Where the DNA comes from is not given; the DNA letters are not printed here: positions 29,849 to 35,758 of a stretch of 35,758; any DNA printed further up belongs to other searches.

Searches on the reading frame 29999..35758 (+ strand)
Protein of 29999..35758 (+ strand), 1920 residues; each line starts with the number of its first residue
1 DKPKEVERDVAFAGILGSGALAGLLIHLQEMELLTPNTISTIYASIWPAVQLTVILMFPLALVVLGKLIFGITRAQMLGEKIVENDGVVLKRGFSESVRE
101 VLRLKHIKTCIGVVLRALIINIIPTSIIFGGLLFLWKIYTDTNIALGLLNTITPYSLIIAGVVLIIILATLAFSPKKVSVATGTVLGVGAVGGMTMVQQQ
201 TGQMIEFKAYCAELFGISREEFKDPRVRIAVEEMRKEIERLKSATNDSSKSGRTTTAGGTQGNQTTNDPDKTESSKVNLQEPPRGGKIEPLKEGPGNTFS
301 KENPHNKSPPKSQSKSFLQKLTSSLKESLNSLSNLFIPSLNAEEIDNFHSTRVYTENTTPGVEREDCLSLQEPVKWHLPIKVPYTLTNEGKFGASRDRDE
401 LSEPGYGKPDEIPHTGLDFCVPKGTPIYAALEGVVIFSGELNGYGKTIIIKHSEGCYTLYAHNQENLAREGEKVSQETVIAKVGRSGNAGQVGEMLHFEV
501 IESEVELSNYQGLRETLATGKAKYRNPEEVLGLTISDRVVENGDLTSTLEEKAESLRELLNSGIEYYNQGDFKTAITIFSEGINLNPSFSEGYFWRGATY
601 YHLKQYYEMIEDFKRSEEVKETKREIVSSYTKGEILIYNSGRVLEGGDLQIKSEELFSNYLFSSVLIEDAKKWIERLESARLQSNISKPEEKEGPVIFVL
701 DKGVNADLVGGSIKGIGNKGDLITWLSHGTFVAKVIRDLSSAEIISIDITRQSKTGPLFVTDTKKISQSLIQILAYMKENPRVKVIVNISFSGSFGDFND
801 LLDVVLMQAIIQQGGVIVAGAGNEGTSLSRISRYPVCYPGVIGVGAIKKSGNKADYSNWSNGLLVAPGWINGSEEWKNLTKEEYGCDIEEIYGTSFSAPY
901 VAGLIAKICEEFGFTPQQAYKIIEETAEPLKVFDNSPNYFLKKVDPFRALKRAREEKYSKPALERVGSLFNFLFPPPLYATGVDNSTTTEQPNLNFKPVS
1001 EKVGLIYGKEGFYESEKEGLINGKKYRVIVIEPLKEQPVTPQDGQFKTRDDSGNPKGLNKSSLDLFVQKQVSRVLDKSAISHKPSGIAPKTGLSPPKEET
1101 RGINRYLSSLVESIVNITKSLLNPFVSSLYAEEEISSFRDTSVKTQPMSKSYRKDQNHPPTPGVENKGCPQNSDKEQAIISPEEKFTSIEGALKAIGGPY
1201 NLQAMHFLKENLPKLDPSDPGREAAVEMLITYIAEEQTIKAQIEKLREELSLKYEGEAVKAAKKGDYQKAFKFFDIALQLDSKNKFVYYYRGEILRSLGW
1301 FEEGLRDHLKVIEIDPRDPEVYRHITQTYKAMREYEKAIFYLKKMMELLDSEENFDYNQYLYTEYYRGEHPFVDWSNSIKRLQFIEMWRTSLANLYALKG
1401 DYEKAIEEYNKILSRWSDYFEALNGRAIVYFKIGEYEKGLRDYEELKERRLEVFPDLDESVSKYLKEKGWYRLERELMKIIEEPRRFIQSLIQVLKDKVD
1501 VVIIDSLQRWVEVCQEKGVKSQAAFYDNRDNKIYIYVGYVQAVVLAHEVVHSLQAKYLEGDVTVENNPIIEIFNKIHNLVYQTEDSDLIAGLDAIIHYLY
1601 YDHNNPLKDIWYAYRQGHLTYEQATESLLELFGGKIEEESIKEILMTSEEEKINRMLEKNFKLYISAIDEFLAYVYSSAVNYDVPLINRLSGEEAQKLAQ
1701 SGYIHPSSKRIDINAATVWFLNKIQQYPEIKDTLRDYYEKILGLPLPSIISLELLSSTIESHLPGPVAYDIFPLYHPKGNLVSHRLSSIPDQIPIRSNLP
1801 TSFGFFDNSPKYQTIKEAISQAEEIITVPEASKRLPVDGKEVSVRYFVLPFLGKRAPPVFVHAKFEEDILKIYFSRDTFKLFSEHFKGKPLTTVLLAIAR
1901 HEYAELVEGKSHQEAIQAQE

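Call 73: search_protein_families(library=pfam, proteins=[window:29999-35758:+], max_evalue=0.01)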
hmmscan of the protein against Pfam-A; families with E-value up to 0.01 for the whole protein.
window:29999-35758:+ (1920 aa): 14 families
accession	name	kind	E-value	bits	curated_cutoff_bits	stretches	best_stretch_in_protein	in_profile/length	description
PF01551.29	Peptidase_M23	-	1.1e-25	90.1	28.7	1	413-504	2-91/96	Peptidase family M23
PF00515.34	TPR_1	-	4.7e-23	80.4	27.8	1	1391-1415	6-30/34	Tetratricopeptide repeat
PF07719.23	TPR_2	-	5.3e-21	73.4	27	0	1392-1414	7-29/34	Tetratricopeptide repeat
PF13414.12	TPR_11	-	2.8e-18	65.8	26.8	2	565-601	3-39/42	TPR repeat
PF00082.27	Peptidase_S8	-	5.1e-18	65.8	21.8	1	721-930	49-276/288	Subtilase family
PF13424.12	TPR_12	-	3.6e-14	53.1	30.1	1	1391-1445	8-63/77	Tetratricopeptide repeat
PF13431.12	TPR_17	-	4.1e-14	52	24.4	0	580-608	3-31/34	Tetratricopeptide repeat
PF13181.12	TPR_8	-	8.3e-12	44.7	25.7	0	1391-1414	6-29/34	Tetratricopeptide repeat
PF13428.12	TPR_14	-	5.6e-10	39.3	23.5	0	1391-1427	6-42/44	Tetratricopeptide repeat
PF13432.12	TPR_16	-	1.5e-09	38.5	32.7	1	1392-1445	3-56/65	Tetratricopeptide repeat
PF14559.12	TPR_19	-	5.9e-08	33.4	25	0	1399-1438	4-43/68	Tetratricopeptide repeat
PF12895.13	ANAPC3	-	1.1e-05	26.1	27.2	0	568-621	1-54/82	Anaphase-promoting complex, cyclosome, subunit 3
PF13176.12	TPR_7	-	8.9e-05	22.7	27.9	0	1391-1407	4-20/36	Tetratricopeptide repeat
PF13371.12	TPR_9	-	0.00014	22.2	35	0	1394-1444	3-53/73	Tetratricopeptide repeat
